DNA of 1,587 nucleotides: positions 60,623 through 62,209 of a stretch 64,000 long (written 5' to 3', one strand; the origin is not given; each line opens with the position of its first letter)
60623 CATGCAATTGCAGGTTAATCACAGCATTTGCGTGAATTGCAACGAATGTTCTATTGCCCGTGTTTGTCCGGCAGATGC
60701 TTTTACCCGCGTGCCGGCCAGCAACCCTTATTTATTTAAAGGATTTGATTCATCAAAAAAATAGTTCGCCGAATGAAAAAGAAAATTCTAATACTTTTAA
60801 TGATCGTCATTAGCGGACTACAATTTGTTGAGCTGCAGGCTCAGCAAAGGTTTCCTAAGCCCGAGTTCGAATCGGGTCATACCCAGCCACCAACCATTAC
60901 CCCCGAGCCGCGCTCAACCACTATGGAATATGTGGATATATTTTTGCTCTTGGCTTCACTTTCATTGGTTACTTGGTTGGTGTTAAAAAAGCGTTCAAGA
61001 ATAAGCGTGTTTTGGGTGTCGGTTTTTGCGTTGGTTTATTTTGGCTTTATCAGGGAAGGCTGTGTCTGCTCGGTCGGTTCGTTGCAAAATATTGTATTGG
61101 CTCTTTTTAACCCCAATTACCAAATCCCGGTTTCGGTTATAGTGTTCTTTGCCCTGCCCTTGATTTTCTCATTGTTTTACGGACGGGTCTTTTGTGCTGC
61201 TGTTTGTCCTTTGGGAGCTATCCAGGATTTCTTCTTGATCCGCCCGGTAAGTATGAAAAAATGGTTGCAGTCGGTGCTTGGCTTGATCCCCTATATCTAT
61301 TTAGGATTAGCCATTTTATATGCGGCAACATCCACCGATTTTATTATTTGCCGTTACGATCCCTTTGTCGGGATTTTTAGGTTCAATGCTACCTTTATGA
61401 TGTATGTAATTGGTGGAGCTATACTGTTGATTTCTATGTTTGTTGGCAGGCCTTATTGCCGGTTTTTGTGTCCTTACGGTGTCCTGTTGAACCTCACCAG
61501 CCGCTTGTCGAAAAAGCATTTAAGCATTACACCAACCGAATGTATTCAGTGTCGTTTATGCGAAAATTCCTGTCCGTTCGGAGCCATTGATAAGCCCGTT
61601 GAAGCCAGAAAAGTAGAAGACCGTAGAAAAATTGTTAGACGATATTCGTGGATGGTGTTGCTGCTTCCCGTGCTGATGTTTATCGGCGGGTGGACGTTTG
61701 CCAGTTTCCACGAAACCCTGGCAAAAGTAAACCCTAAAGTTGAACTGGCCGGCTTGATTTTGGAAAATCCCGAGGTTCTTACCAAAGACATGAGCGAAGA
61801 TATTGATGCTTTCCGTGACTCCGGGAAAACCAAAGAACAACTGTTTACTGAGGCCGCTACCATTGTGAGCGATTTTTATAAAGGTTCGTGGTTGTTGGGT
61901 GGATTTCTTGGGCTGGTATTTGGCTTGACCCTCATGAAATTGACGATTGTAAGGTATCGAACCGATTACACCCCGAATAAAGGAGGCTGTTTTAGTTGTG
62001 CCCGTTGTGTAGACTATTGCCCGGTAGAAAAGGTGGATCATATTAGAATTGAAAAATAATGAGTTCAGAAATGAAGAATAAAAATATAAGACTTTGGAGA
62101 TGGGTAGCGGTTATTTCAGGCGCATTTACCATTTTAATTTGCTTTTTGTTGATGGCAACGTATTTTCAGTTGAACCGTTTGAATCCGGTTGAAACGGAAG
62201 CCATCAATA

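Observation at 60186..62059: NapG/NapH-like pair with non-canonical NapH architecture and no cognate reductase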

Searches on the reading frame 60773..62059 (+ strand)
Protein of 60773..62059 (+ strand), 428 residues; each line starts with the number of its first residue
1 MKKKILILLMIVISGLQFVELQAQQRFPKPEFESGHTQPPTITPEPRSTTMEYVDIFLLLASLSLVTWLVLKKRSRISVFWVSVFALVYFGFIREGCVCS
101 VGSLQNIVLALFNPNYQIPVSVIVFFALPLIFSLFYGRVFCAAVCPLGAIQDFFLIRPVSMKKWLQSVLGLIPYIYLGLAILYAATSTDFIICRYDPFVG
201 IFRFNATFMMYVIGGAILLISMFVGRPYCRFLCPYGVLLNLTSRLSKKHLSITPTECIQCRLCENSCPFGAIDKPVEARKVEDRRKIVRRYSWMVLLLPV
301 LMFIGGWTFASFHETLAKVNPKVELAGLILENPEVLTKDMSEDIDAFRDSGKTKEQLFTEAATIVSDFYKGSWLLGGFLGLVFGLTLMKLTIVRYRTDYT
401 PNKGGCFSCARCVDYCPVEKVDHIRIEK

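Call 3: search_protein_families(library=pfam, proteins=[window:60773-62059:+], max_evalue=0.01)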
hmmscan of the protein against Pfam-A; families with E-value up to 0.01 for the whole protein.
window:60773-62059:+ (428 aa): 13 families
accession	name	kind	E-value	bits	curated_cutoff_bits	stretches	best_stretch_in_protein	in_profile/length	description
PF12801.12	Fer4_5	-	6.7e-18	64.8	22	2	208-252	3-47/48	4Fe-4S binding domain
PF12838.12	Fer4_7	-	6.2e-09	36.6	27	1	229-271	8-52/52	4Fe-4S dicluster domain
PF00037.32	Fer4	-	6.5e-09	35.7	21.1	1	252-273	3-24/24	4Fe-4S binding domain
PF13484.11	Fer4_16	-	2.2e-08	35.2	30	1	256-286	1-29/66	4Fe-4S double cluster binding domain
PF13187.11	Fer4_9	-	2.5e-07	31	27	1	256-284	1-29/52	4Fe-4S dicluster domain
PF13237.11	Fer4_10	-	5.7e-07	29.8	25.5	1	250-281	2-35/53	4Fe-4S dicluster domain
PF14697.11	Fer4_21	-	7.1e-07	29.7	35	1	244-272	28-57/59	4Fe-4S dicluster domain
PF13183.11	Fer4_8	-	2.5e-06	28.4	27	1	256-281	4-29/68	4Fe-4S dicluster domain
PF25160.1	LdpA_Fe-S-bd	-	6.7e-06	26.2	27.6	0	405-424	27-46/49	LdpA Fe-S cluster-binding domain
PF12837.12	Fer4_6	-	0.00016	21.9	25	1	255-272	7-24/24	4Fe-4S binding domain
PF12798.12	Fer4_3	-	0.00078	20.5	27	0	257-271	1-15/15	4Fe-4S binding domain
PF12800.12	Fer4_4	-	0.0037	17.9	24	1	254-270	1-17/17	4Fe-4S binding domain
PF13534.11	Fer4_17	-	0.0042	18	22.2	0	256-279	1-23/61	4Fe-4S dicluster domain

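Call 4: search_protein_families(library=ncbifam, proteins=[window:60773-62059:+], max_evalue=0.01)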
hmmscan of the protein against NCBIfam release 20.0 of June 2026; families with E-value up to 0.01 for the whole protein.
window:60773-62059:+ (428 aa): 32 families (the best 25 are shown)
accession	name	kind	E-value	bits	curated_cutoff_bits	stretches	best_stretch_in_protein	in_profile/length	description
TIGR02163.1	napH_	subfamily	2.2e-12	47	213.05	1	125-272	66-218/255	NapH/MauN family ferredoxin-type protein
NF007013.0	PRK09477.1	equivalog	1.9e-11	43.6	234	1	128-271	92-240/286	quinol dehydrogenase ferredoxin subunit NapH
NF046105.1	TransRegNosR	equivalog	1.2e-08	33.7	1000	1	61-274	416-646/680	transcriptional regulator NosR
TIGR01971.1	NuoI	subfamily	4.1e-08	32.9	113.05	1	229-275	50-101/121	NADH-quinone oxidoreductase, chain I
NF058577.1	FdxA_fam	equivalog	1.8e-07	31.3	65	1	255-278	7-30/52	4Fe-4S ferredoxin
NF045490.1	FdxA_Protbact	equivalog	1.5e-06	28.4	135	1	247-281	30-64/104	ferredoxin FdxA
NF038196.1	ferrodoxin_EFR1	subfamily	2.5e-06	27.7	75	1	246-273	176-202/242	EFR1 family ferrodoxin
NF004914.0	PRK06273.1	equivalog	1.3e-05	25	163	0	251-281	47-78/167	ferredoxin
NF042909.1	FMH_DH_FwdF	exception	2.4e-05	23.6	375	1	246-283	46-83/336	tungsten-dependent formylmethanofuran dehydrogenase subunit FwdF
NF004541.0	PRK05888.2-2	equivalog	2.5e-05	24.2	217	0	221-285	61-125/168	NADH-quinone oxidoreductase subunit NuoI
NF006221.0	PRK08348.1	subfamily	3e-05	23.7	124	1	224-274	47-94/136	NADH-plastoquinone oxidoreductase subunit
NF040864.1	HgcB_ferredoxin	equivalog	3.5e-05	23.6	99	1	225-273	18-62/93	mercury methylation ferredoxin HgcB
TIGR02512.1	FeFe_hydrog_A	subfamily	6.4e-05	22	405.95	0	248-284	43-79/375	[FeFe] hydrogenase, group A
TIGR04105.1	FeFe_hydrog_B1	subfamily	0.00013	20.7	450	1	245-274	178-207/462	monomeric [FeFe] hydrogenase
NF009053.0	PRK12387.1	subfamily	0.00014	21.6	204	0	228-273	45-91/180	formate hydrogenlyase complex iron-sulfur subunit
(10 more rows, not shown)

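Call 5: find_homologous_proteins(query=window:60773-62059:+)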
Query window:60773-62059:+ (428 aa): 7864 proteins with E <= 0.001 among 8000 candidates; the best 120 are listed.
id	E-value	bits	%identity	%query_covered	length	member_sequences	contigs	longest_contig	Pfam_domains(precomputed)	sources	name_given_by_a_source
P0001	8.9e-288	972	100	100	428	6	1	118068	PF14697.12,PF12801.13,PF00037.33,PF13484.12,PF12838.13,PF13237.12,PF13183.12,PF13187.12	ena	-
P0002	2.9e-236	803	80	98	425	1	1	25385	PF14697.12,PF12801.13,PF12837.13,PF00037.33,PF13484.12,PF12838.13,PF13237.12,PF13183.12,PF13187.12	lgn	-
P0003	5.5e-236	802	80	98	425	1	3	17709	PF14697.12,PF12801.13,PF12837.13,PF00037.33,PF13484.12,PF12838.13,PF13237.12,PF13183.12,PF13187.12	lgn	-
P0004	1.0e-235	801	79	98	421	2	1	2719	PF14697.12,PF12801.13,PF00037.33,PF13484.12,PF12838.13,PF25160.2,PF13237.12,PF13183.12,PF13187.12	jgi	jgi:NosR/NirI family nitrous oxide reductase transcriptional regulator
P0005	4.0e-235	799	80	99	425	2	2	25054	PF14697.12,PF12801.13,PF12837.13,PF00037.33,PF13484.12,PF12838.13,PF25160.2,PF13237.12,PF13187.12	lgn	-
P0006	4.1e-235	799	79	98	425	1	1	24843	PF14697.12,PF12801.13,PF12837.13,PF00037.33,PF13484.12,PF12838.13,PF13237.12,PF13183.12,PF13187.12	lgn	-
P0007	4.8e-235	799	77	99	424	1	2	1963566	PF14697.12,PF12801.13,PF12837.13,PF00037.33,PF13484.12,PF12838.13,PF13237.12,PF13187.12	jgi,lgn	-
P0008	6.0e-234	795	77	99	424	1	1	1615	PF14697.12,PF12801.13,PF12837.13,PF00037.33,PF13484.12,PF12838.13,PF13237.12,PF13187.12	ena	-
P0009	4.6e-231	785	78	98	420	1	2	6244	PF14697.12,PF12801.13,PF00037.33,PF13484.12,PF12838.13,PF13237.12,PF13187.12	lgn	-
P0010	6.2e-231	785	77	98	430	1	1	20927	PF14697.12,PF12801.13,PF12837.13,PF00037.33,PF13484.12,PF12838.13,PF25160.2,PF13237.12,PF13183.12,PF13187.12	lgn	-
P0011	2.1e-229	780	77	98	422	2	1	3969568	PF14697.12,PF12801.13,PF12837.13,PF00037.33,PF13484.12,PF12838.13,PF13187.12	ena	-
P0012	9.7e-229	778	76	98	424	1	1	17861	PF14697.12,PF12801.13,PF12837.13,PF00037.33,PF13484.12,PF12838.13,PF25160.2,PF13183.12,PF13187.12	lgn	-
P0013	6.9e-228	775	77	100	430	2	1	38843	PF14697.12,PF12801.13,PF12837.13,PF00037.33,PF13484.12,PF12838.13,PF13237.12,PF13183.12,PF13187.12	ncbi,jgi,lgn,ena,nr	ncbi:MAG: 4Fe-4S ferredoxin [Bacteroidetes bacterium HGW-Bacteroidetes-17]|jgi:ferredoxin|nr:MAG: 4F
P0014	7.5e-228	775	76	98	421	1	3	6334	PF14697.12,PF12801.13,PF12837.13,PF00037.33,PF13484.12,PF12838.13,PF13237.12,PF13183.12,PF13187.12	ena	-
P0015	1.5e-227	774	76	98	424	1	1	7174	PF14697.12,PF12801.13,PF12837.13,PF00037.33,PF13484.12,PF12838.13,PF25160.2,PF13237.12,PF13183.12,PF13187.12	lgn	-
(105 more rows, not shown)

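Call 7: search_solved_structures(query=window:60773-62059:+, max_evalue=1, show_alignments=2)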
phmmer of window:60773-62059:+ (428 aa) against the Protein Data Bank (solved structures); distinct sequences matched with E-value up to 1: 51.
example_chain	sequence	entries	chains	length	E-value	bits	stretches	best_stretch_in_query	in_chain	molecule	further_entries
7zm7_I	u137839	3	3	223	0.00034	23.1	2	211-285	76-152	Oxidoreductase-like protein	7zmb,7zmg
5t5i_F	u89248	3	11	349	0.00067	22.1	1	236-283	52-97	Tungsten formylmethanofuran dehydrogenase subunit fwdF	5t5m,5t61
9sw6_H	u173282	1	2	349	0.0029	20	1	246-283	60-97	Tungsten formylmethanofuran dehydrogenase, subunit F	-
9iho_I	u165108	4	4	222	0.0076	18.6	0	251-284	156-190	NUIM (TYKY) subunit of mitochondrial NADH:ubiquinone oxidoreductase (Complex I)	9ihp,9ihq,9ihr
7ar7_I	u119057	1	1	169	0.01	18.2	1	254-291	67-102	NADH dehydrogenase [ubiquinone] iron-sulfur protein 8-A, mitochondrial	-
7b0n_I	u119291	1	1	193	0.011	18.1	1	251-284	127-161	Subunit NUIM of protein NADH:Ubiquinone Oxidoreductase (Complex I)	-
5xtb_B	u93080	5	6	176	0.015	17.7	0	255-285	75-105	NADH dehydrogenase [ubiquinone] iron-sulfur protein 8, mitochondrial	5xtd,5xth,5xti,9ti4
8iuf_S8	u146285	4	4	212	0.019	17.3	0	206-273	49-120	NDUFS8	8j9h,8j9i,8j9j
6gcs_I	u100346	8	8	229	0.022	17.1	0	251-284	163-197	TYKY SUBUNIT (NUIM) | Subunit NUIM of NADH:Ubiquinone Oxidoreductase (Complex I)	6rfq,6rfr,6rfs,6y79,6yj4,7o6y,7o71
9cwt_B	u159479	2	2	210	0.026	16.9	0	255-285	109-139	NADH dehydrogenase [ubiquinone] iron-sulfur protein 8, mitochondrial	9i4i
6x89_S8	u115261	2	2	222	0.027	16.8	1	253-291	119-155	NADH dehydrogenase [ubiquinone] iron-sulfur protein 8, mitochondrial | NDUS8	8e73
7aqr_I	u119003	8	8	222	0.028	16.8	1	254-291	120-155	NADH dehydrogenase [ubiquinone] iron-sulfur protein 8-A, mitochondrial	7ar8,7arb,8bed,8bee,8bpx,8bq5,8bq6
7arc_I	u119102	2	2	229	0.028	16.7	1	255-291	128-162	TYKY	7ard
7a23_D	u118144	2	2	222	0.028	16.7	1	254-291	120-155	TYKY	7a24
8qby_I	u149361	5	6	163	0.038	16.3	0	255-290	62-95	NADH-quinone oxidoreductase subunit I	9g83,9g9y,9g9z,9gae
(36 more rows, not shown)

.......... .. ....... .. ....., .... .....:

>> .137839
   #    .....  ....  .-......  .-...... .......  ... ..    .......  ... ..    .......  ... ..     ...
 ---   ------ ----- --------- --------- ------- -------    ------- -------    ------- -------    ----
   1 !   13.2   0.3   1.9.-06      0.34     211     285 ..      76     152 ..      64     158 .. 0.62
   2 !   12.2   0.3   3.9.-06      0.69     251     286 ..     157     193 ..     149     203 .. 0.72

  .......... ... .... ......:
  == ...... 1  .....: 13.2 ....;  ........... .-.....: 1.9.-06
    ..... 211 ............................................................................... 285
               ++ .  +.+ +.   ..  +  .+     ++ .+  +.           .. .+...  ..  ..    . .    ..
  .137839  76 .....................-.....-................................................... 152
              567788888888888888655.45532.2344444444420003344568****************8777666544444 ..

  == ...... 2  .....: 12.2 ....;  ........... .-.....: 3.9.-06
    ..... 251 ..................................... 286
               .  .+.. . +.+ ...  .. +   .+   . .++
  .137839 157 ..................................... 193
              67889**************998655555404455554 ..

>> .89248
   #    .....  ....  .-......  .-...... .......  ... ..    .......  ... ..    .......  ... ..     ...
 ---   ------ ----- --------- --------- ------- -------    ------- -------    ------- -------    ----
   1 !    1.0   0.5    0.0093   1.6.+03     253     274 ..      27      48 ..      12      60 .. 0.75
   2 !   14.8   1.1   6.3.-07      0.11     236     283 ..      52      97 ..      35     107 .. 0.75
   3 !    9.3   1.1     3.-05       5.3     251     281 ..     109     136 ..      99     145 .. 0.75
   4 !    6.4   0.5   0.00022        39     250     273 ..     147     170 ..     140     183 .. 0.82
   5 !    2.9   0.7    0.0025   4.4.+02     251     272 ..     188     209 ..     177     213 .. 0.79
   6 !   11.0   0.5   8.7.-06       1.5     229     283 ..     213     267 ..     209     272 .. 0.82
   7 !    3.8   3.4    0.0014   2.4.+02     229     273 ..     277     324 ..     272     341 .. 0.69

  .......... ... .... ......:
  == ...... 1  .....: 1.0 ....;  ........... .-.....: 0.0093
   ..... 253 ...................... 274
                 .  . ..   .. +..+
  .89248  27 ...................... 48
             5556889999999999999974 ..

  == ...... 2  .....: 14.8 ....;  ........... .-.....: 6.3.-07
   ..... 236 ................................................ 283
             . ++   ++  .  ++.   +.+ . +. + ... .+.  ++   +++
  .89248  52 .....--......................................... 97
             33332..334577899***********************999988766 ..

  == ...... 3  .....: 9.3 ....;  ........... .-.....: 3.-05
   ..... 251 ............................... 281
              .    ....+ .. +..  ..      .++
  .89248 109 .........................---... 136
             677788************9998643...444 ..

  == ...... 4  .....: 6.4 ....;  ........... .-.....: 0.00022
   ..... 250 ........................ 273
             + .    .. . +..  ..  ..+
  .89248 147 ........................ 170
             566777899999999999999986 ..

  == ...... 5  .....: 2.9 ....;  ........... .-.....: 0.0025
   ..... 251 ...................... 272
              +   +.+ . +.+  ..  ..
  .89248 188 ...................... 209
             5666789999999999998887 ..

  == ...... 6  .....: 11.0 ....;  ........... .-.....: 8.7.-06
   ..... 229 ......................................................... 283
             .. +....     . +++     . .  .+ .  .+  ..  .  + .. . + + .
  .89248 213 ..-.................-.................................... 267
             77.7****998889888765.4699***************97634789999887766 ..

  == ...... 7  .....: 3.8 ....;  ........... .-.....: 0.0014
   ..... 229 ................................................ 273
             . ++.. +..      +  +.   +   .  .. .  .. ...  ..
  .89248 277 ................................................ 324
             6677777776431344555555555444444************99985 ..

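Call 8: find_related_loci(query=window:60773-62059:+, collection=genome_contigs, flank=10000)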
Query window:60773-62059:+ (428 aa) in genome_contigs; peptide patterns used: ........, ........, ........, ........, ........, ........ (x = any residue, [..] = any of these).
379 stretches matched a pattern; 297 encode a relative of the query (tblastn E <= 1e-3); the best 80 are kept; 80 distinct loci.
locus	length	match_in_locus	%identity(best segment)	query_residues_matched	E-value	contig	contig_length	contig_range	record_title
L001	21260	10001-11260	76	1-420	0e+0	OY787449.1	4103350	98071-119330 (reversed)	MAG: Bacteroidales bacterium isolate 11808e1f-4753-45d3-854d-c0f0c60c4fd1 genome assembly, chromosome: 1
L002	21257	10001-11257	66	1-419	0e+0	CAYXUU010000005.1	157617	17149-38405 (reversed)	MAG TPA_asm: uncultured Bacteroidales bacterium isolate SRP167671_co1_178 genome assembly, contig: NODE_62_length_157617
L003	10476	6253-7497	59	3-419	3e-167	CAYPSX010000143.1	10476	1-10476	MAG TPA_asm: uncultured Bacteroidales bacterium isolate SRP332253_co1_258 genome assembly, contig: NODE_10674_length_104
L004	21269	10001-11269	55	1-423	6e-166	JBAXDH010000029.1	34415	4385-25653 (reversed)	MAG: bacterium isolate ELA214 MAG214_29, whole genome shotgun sequence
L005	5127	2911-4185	56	2-426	1e-167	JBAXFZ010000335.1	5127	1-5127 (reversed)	MAG: Bacteroidota bacterium isolate ELA284 MAG284_335, whole genome shotgun sequence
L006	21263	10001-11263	54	3-423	5e-164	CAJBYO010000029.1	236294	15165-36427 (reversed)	MAG: uncultured Bacteroidales bacterium isolate Loc080925-6m_bin-0522 genome assembly, contig: bin-0522:029/104, whole g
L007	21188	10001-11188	59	25-420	1e-161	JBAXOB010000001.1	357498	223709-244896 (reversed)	MAG: Bacteroidota bacterium isolate ELA494 MAG494_1, whole genome shotgun sequence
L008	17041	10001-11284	55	1-428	4e-160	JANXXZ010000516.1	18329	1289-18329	MAG: Bacteroidales bacterium isolate GL140_3_metabat_260_sub GL140_3_k141_2203240, whole genome shotgun sequence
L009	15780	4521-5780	56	1-420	3e-160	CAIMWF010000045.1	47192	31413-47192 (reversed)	MAG: uncultured Bacteroidales bacterium isolate AlinenLipids_bin-5057 genome assembly, contig: bin-5057:045/175, whole g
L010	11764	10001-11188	59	25-420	6e-160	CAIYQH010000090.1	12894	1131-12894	MAG: uncultured Bacteroidales bacterium isolate Kiruna_bin-02728 genome assembly, contig: bin-02728:090/620, whole genom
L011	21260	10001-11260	54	1-420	6e-159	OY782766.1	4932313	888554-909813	MAG: Prolixibacteraceae bacterium isolate 5a39d30b-952b-42cf-b5cf-364178b4285b genome assembly, chromosome: 1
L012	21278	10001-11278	56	1-428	3e-159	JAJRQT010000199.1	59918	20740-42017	MAG: Bacteroidetes bacterium isolate Dive100_bin10.8 k141_1026374, whole genome shotgun sequence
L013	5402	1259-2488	56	5-420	2e-161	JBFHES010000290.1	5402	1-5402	MAG: Bacteroidales bacterium isolate Mix_sand07.2021.05.G.106 k141_1260959_length_5402_cov_437.4083, whole genome shotgu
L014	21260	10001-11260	55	1-420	2e-156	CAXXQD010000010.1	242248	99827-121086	MAG: Prolixibacteraceae bacterium isolate 5b6f4372-8ccf-4fc9-b908-1564e6a62e2b genome assembly, contig: contig_10, whole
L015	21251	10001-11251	56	3-420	2e-154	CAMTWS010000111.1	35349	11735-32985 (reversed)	MAG: uncultured Prolixibacteraceae bacterium isolate G04_MAG_00043 genome assembly, contig: G04_MAG_00043_000000000109,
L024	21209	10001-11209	54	19-420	1e-151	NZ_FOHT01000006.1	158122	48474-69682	Draconibacterium orientale strain DSM 25947, whole genome shotgun sequence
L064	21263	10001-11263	47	5-428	1e-130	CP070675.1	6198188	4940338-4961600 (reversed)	MAG: Phycisphaerales bacterium isolate bin71 chromosome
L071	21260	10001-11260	56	1-420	3e-148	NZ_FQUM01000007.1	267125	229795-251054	Mariniphaga anaerophila strain DSM 26910, whole genome shotgun sequence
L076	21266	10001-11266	44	3-421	3e-122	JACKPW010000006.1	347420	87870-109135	MAG: Verrucomicrobiales bacterium isolate HK-STAS-VERR-4 HK-STAS-VERR-4_6, whole genome shotgun sequence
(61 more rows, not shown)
